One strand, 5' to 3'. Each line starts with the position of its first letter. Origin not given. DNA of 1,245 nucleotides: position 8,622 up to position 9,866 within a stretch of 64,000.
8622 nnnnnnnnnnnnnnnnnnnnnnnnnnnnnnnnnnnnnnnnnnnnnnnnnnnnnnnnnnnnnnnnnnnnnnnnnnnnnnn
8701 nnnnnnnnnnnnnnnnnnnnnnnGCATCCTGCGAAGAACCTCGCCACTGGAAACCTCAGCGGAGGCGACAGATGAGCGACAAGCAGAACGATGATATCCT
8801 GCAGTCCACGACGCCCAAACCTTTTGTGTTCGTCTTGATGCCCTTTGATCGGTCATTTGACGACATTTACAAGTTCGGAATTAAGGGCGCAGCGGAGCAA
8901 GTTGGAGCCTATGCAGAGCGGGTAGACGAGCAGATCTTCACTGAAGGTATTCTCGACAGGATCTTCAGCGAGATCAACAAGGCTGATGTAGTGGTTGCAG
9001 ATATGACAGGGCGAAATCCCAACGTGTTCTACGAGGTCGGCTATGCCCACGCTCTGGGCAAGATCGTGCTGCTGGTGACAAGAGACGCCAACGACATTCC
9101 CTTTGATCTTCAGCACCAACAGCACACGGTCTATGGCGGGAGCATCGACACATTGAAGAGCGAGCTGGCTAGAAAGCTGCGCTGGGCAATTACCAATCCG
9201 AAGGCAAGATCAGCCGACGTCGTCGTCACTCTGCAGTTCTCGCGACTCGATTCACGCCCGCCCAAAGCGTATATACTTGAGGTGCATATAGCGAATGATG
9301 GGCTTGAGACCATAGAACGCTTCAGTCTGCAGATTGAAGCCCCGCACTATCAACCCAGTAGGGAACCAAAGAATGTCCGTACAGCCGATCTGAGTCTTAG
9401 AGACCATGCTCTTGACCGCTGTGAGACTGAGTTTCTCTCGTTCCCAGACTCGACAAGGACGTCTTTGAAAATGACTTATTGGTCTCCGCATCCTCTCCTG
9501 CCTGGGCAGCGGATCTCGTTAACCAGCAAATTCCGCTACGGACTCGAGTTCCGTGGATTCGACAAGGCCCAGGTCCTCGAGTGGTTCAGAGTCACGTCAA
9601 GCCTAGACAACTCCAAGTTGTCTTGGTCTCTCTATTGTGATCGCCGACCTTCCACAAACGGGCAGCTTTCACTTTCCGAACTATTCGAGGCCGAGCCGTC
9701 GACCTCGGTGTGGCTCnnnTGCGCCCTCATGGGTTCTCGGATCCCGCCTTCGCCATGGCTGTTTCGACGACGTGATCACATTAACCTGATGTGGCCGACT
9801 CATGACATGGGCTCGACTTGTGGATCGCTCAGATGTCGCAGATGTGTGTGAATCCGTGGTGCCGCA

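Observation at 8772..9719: NDT/DNPH1-type N-glycosidase motif fused to an unknown C-terminal domain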

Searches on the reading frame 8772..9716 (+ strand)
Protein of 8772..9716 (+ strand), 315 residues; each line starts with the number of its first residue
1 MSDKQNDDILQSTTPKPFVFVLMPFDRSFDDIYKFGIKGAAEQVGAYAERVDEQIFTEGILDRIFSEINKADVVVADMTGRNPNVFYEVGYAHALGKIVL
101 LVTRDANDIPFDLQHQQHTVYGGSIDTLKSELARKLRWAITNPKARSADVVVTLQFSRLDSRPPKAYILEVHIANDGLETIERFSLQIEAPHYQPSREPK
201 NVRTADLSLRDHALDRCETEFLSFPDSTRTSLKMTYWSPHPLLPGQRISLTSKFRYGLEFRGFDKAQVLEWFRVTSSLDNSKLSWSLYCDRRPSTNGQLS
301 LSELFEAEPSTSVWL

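Call 4: search_protein_families(library=pfam, proteins=[window:8772-9716:+], max_evalue=1)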
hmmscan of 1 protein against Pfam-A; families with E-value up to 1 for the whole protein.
window:8772-9716:+ (315 aa): 1 family
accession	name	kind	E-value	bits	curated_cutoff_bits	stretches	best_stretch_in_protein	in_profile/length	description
PF05014.21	Nuc_deoxyrib_tr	-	5.9e-07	30.1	28.8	1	60-109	52-103/117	Nucleoside 2-deoxyribosyltransferase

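Call 5: search_protein_families(library=padloc, proteins=[window:8772-9716:+], max_evalue=1)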
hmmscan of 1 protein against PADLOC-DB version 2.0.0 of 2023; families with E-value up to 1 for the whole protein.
window:8772-9716:+ (315 aa): 1 family
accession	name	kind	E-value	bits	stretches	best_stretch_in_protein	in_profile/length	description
PDLC00733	Effector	-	1.9e-11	41.4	1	54-119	286-352/388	TIR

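Call 6: search_protein_families(library=ncbifam, proteins=[window:8772-9716:+], max_evalue=1)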
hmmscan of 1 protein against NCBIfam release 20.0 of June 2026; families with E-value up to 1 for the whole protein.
window:8772-9716:+ (315 aa): 0 families

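Call 12: search_protein_families(library=phrogs, proteins=[window:8772-9716:+], max_evalue=0.01)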
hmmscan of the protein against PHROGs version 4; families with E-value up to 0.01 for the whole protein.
window:8772-9716:+ (315 aa): 5 families
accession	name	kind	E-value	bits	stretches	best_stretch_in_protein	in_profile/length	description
phrog_3634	-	unknown function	1.9e-22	81.1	1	30-140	24-132/237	-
phrog_10872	-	unknown function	3.9e-12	47.1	1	59-126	72-139/306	-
phrog_26406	-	unknown function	3.2e-10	40.6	1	18-119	206-315/343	-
phrog_16139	-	unknown function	5.3e-09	36.5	1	18-126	200-309/323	-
phrog_7995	-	DNA, RNA and nucleotide metabolism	0.00043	20.6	1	66-113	92-142/336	nucleoside deoxyribosyltransferase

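Call 13: search_solved_structures(query=window:8772-9716:+, max_evalue=10, show_alignments=3)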
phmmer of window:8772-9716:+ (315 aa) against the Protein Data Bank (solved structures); distinct sequences matched with E-value up to 10: 13.
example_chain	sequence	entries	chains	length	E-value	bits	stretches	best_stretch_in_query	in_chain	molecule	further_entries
2klh_A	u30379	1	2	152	0.017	17.6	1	61-105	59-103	c-Myc-responsive protein Rcl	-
4fyh_A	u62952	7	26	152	0.024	17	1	63-105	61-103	Deoxyribonucleoside 5'-monophosphate N-glycosidase | 2'-deoxynucleoside 5'-phosphate N-hydrolase 1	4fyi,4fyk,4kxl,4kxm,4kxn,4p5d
2khz_A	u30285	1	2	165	0.029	16.8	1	64-105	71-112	c-Myc-responsive protein Rcl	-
8rpt_B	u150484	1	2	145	0.25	13.7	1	60-105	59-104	2'-deoxynucleoside 5'-phosphate N-hydrolase 1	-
8rps_C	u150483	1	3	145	0.37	13.2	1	62-105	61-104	2'-deoxynucleoside 5'-phosphate N-hydrolase 1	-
8os9_A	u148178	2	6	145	0.37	13.2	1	62-105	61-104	2'-deoxynucleoside 5'-phosphate N-hydrolase 1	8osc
9da1_A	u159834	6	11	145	0.37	13.2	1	62-105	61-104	5-hydroxymethyl-dUMP N-hydrolase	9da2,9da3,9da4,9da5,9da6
8rqd_C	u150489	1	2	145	0.37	13.2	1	62-105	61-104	2'-deoxynucleoside 5'-phosphate N-hydrolase 1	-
4p5e_A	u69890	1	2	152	0.4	13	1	62-105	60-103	2'-deoxynucleoside 5'-phosphate N-hydrolase 1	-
9i3q_A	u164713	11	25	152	0.4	13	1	62-105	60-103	5-hydroxymethyl-dUMP N-hydrolase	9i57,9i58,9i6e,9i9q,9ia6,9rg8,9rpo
8qhr_A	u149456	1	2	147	0.41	13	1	62-105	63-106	2'-deoxynucleoside 5'-phosphate N-hydrolase 1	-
8qhq_A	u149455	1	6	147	1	11.7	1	62-105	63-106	2'-deoxynucleoside 5'-phosphate N-hydrolase 1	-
6qai_A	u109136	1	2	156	1.1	11.6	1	65-107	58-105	2-Deoxyribosyltransferase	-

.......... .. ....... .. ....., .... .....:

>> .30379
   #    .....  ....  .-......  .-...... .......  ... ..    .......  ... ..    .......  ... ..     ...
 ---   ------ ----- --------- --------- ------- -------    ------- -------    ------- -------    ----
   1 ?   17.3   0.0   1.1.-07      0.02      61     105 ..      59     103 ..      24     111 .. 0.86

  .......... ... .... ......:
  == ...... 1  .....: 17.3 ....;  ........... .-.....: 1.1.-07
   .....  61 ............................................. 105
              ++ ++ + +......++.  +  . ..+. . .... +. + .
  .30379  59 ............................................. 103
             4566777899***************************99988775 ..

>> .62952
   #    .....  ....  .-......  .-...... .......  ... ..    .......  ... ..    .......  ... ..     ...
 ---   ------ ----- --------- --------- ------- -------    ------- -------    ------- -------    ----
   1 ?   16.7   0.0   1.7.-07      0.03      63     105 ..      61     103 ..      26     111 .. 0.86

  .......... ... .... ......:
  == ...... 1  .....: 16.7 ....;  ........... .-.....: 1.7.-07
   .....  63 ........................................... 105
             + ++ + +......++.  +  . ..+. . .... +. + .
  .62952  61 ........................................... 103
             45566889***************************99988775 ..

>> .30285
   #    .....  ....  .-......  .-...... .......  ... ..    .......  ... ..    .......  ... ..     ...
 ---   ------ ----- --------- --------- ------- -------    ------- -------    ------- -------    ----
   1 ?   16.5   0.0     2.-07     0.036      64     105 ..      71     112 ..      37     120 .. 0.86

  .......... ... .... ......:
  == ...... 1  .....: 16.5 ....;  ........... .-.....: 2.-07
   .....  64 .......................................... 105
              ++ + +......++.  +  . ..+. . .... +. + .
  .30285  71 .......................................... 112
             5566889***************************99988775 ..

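Call 14: find_homologous_proteins(query=window:8772-9716:+, max_evalue=0.001)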
Query window:8772-9716:+ (315 aa): 3875 proteins with E <= 0.001 among 5899 candidates; the best 120 are listed.
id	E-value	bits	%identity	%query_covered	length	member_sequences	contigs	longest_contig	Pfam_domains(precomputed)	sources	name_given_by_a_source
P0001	4.6e-210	714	100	100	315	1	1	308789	PF05014.22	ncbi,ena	-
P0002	1.9e-125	436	64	100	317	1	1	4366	PF05014.22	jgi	jgi:hypothetical protein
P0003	4.8e-70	254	70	52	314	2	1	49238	PF05014.22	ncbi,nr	ncbi:MAG: hypothetical protein HZB53_21210 [Chloroflexi bacterium]|nr:hypothetical protein [Chlorofl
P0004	2.3e-69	252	82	42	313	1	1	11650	PF05014.22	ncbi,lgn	-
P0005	5.5e-68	247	63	56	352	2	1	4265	PF05014.22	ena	-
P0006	8.2e-68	247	63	56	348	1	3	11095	PF05014.22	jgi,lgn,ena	-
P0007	1.2e-67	246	80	43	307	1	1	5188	PF05014.22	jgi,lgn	jgi:hypothetical protein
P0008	1.4e-67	246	62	55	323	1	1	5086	PF05014.22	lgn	-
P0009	2.4e-67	245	70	52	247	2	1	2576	PF05014.22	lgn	-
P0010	3.0e-67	245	75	47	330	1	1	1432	PF05014.22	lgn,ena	-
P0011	4.1e-67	245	62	55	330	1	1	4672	PF05014.22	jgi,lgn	jgi:hypothetical protein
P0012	4.2e-67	245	62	56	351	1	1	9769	PF05014.22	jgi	-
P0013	5.0e-67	244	69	53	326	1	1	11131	PF05014.22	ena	-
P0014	6.3e-67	244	64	59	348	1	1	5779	PF05014.22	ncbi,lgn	-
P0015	6.8e-67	244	61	56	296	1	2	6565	PF05014.22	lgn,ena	-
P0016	7.3e-67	244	78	43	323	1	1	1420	PF05014.22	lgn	-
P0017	9.2e-67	243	62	54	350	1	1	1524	PF05014.22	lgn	-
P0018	1.2e-66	243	80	42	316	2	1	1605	PF05014.22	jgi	jgi:hypothetical protein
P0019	1.2e-66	243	74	47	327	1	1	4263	PF05014.22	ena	-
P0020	1.2e-66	243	64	56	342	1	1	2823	PF05014.22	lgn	-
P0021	1.9e-66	242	54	72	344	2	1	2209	PF05014.22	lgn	-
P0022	6.6e-66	241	77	43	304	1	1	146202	PF05014.22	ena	-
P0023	6.6e-66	241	79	43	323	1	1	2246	PF05014.22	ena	-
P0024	6.6e-66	241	67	54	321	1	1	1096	PF05014.22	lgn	-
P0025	7.0e-66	241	62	56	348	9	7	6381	PF05014.22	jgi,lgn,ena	-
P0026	7.2e-66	241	80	43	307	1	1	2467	PF05014.22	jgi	jgi:hypothetical protein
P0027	7.4e-66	240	77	46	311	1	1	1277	PF05014.22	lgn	-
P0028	7.5e-66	240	81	42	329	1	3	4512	PF05014.22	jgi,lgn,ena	jgi:hypothetical protein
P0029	8.0e-66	240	69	49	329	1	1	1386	PF05014.22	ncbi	-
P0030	1.0e-65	240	73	47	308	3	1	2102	PF05014.22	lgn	-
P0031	1.2e-65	240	73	47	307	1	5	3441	PF05014.22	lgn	-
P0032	1.5e-65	239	62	56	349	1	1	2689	PF05014.22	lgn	-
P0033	1.8e-65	239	52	74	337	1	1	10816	PF05014.22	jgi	jgi:hypothetical protein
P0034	1.9e-65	239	75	45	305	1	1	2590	PF05014.22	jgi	jgi:hypothetical protein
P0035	2.0e-65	239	80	42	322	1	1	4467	PF05014.22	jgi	jgi:hypothetical protein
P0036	2.1e-65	239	73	45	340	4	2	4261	PF05014.22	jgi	-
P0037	2.2e-65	239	77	43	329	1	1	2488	PF05014.22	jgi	jgi:hypothetical protein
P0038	2.3e-65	239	60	55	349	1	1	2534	PF05014.22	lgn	-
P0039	2.6e-65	239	76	44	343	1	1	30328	PF05014.22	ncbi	ncbi:nucleoside 2-deoxyribosyltransferase [Chloroflexota bacterium]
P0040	2.8e-65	239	74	43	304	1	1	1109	PF05014.22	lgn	-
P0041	2.9e-65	239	75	45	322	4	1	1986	PF05014.22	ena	-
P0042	3.1e-65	238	63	57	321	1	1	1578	PF05014.22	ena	-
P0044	3.9e-65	238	76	44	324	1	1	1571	PF05014.22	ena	-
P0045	4.6e-65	238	77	43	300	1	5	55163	PF05014.22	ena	-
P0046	4.8e-65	238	67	51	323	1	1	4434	PF05014.22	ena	-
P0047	4.9e-65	238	65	55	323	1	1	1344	PF05014.22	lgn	-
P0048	4.9e-65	238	60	54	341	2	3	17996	PF05014.22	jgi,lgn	jgi:hypothetical protein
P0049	5.1e-65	238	55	65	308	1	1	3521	PF05014.22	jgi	jgi:hypothetical protein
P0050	5.3e-65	238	77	43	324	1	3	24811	PF05014.22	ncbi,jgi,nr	ncbi:MAG: hypothetical protein C4555_03885 [Dehalococcoidia bacterium]|jgi:hypothetical protein|nr:M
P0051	5.4e-65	238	78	42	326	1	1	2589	PF05014.22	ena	-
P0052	5.4e-65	238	75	45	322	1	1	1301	PF05014.22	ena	-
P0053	5.4e-65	238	73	44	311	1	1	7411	PF05014.22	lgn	-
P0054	5.5e-65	238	60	55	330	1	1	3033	PF05014.22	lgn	-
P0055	6.9e-65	237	74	43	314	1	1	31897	PF05014.22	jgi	jgi:hypothetical protein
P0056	7.1e-65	237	60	61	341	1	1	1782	PF05014.22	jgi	jgi:hypothetical protein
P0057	7.2e-65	237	63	57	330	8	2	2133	PF05014.22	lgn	-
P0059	1.0e-64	237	78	43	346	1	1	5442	PF05014.22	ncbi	-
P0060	1.0e-64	237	80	41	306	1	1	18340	PF05014.22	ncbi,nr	ncbi:MAG TPA: nucleoside 2-deoxyribosyltransferase [Pyrinomonadaceae bacterium]|nr:nucleoside 2-deox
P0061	1.0e-64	237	78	43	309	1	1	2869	PF05014.22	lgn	-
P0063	1.1e-64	237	81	43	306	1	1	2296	PF05014.22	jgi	jgi:hypothetical protein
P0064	1.5e-64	236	77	43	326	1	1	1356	PF05014.22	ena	-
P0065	1.7e-64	236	59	55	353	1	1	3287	PF05014.22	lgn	-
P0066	1.8e-64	236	61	55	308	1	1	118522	PF05014.22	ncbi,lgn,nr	ncbi:MAG: nucleoside 2-deoxyribosyltransferase [Chloroflexi bacterium]|nr:nucleoside 2-deoxyribosylt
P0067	1.9e-64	236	66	51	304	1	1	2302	PF05014.22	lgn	-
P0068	2.0e-64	236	76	44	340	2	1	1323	PF05014.22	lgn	-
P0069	2.5e-64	235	55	68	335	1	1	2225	PF05014.22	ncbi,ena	-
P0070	2.7e-64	235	74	45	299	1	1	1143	PF05014.22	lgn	-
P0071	2.8e-64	235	75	45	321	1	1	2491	PF05014.22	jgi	-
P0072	2.8e-64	235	79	42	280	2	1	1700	PF05014.22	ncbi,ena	-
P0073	2.9e-64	235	76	43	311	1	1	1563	PF05014.22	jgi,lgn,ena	-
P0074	3.0e-64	235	74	44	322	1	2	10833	PF05014.22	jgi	jgi:nucleoside 2-deoxyribosyltransferase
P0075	3.1e-64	235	79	42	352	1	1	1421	PF05014.22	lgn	-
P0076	3.1e-64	235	80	41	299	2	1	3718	PF05014.22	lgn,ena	-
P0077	3.1e-64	235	78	43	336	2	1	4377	PF05014.22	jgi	jgi:hypothetical protein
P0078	3.2e-64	235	72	45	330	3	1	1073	PF05014.22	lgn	-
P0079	3.4e-64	235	74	45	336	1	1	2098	PF05014.22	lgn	-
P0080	3.8e-64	235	76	43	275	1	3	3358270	PF05014.22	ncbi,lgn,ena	-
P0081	3.9e-64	235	76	43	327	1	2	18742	PF05014.22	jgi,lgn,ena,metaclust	metaclust:\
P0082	5.0e-64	234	72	47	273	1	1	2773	PF05014.22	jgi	jgi:hypothetical protein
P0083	5.5e-64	234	70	47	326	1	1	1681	PF05014.22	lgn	-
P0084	5.6e-64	234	69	47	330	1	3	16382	PF05014.22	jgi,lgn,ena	-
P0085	5.6e-64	234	61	58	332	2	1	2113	PF05014.22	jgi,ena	-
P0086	5.7e-64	234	77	44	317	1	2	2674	PF05014.22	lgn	-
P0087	5.8e-64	234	80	41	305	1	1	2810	PF05014.22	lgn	-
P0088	6.0e-64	234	77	43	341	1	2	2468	PF05014.22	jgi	jgi:hypothetical protein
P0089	6.2e-64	234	74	46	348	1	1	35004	PF05014.22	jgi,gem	-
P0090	6.7e-64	234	75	45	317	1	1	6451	PF05014.22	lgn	-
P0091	6.8e-64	234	72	46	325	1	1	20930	PF05014.22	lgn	-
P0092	6.9e-64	234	76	43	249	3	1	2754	PF05014.22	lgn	-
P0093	7.0e-64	234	77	43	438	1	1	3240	PF05014.22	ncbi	-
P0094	7.3e-64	234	73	46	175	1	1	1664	PF05014.22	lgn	-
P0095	7.3e-64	234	75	44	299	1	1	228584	PF05014.22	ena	-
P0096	7.6e-64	234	74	43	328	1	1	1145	PF05014.22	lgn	-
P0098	8.0e-64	234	77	44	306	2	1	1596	PF05014.22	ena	-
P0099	8.0e-64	234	78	43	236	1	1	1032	PF05014.22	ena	-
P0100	9.7e-64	234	77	43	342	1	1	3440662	PF05014.22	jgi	jgi:hypothetical protein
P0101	1.0e-63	233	73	45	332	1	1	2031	PF05014.22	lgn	-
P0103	1.1e-63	233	69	47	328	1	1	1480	PF05014.22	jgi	-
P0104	1.1e-63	233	67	52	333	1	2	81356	PF05014.22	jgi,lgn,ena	-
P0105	1.2e-63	233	69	47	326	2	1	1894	PF05014.22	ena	-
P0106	1.2e-63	233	61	60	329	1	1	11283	PF05014.22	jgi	jgi:hypothetical protein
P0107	1.2e-63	233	80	41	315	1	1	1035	PF05014.22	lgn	-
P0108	1.2e-63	233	70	47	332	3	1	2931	PF05014.22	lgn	-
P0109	1.3e-63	233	59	55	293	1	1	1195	PF05014.22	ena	-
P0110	1.3e-63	233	77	43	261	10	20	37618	PF05014.22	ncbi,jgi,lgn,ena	-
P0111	1.4e-63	233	75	44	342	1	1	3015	PF05014.22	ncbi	-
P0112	1.4e-63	233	73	45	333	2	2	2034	PF05014.22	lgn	-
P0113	1.5e-63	233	72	47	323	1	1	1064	PF05014.22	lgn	-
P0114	1.6e-63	233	76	43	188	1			PF05014.22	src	-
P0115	1.7e-63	233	76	43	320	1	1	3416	PF05014.22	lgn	-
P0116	1.7e-63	233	76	43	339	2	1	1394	PF05014.22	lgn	-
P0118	2.0e-63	233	72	45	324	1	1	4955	PF05014.22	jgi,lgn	jgi:hypothetical protein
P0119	2.0e-63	232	78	43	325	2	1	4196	PF05014.22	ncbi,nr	ncbi:MAG TPA: hypothetical protein VFG95_04440 [Nitrospiria bacterium]|nr:hypothetical protein [Nitr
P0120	2.0e-63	232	62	53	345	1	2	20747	PF05014.22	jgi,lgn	jgi:hypothetical protein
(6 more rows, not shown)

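Call 24: find_encoding_contigs(protein=P0001, flank=10000, max_places=2)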
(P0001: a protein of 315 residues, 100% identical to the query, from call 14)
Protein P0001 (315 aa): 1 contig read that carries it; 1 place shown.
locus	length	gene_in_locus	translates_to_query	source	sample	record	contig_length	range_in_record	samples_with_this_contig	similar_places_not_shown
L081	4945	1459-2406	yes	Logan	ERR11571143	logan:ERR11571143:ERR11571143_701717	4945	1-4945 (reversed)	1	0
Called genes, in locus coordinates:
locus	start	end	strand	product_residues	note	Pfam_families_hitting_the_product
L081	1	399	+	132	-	?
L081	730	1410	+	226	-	PF19971:TCAD2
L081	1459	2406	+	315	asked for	PF05014:Nuc_deoxyrib_tr (weak)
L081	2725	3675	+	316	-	-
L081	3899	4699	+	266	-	-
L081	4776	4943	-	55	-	?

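Call 25: find_encoding_contigs(protein=P0002, flank=10000, max_places=2)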
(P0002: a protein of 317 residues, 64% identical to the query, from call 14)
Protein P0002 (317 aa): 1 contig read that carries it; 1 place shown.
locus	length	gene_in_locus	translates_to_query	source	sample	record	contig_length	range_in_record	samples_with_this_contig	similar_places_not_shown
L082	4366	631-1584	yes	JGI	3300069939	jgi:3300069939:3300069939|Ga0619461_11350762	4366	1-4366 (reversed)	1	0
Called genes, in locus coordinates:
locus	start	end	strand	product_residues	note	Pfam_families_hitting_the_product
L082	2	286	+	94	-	?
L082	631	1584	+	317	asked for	PF05014:Nuc_deoxyrib_tr (weak)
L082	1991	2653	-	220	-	PF00089:Trypsin (weak), PF13365:Trypsin_2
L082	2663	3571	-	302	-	PF13365:Trypsin_2, PF13180:PDZ_2, PF17820:PDZ_6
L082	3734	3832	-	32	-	-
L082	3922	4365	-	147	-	?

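Call 30: predict_structure(alignment_id=A1)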
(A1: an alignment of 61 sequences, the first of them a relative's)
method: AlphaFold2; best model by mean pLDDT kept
length: 315 residues; sequences in the alignment: 61
mean_pLDDT: 76.1   pTM: 0.61
mean pLDDT of the five models: 76.1, 73.8, 73.0, 66.4, 63.6
residues with pLDDT >= 90: 82; 70-90: 119; 50-70: 107; < 50: 7
segments of 3 or more residues with pLDDT < 50: none
pLDDT, mean of each block of 10 residues (from residue 1): 67 89 91 96 96 72 91 94 90 89 92 84 93 92 65 72 66 75 75 56 52 62 66 74 79 62 63 58 71 71 67 49
secondary structure, 60 per line:
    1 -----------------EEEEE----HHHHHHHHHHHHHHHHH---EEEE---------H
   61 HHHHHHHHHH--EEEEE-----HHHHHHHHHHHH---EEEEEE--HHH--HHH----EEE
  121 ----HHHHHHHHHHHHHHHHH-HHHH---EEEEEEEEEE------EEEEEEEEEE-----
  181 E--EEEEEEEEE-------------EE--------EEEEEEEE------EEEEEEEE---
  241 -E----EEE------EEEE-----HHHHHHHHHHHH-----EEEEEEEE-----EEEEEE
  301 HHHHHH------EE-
elements in order: E18-22 H27-43 E47-50 H60-70 E73-77 H83-94 E98-103 E118-120 H125-141 H143-146 E150-159 E166-175 E184-192 E216-223 E230-237 E247-249 E256-259 H265-276 E282-289 E295-300 H301-306
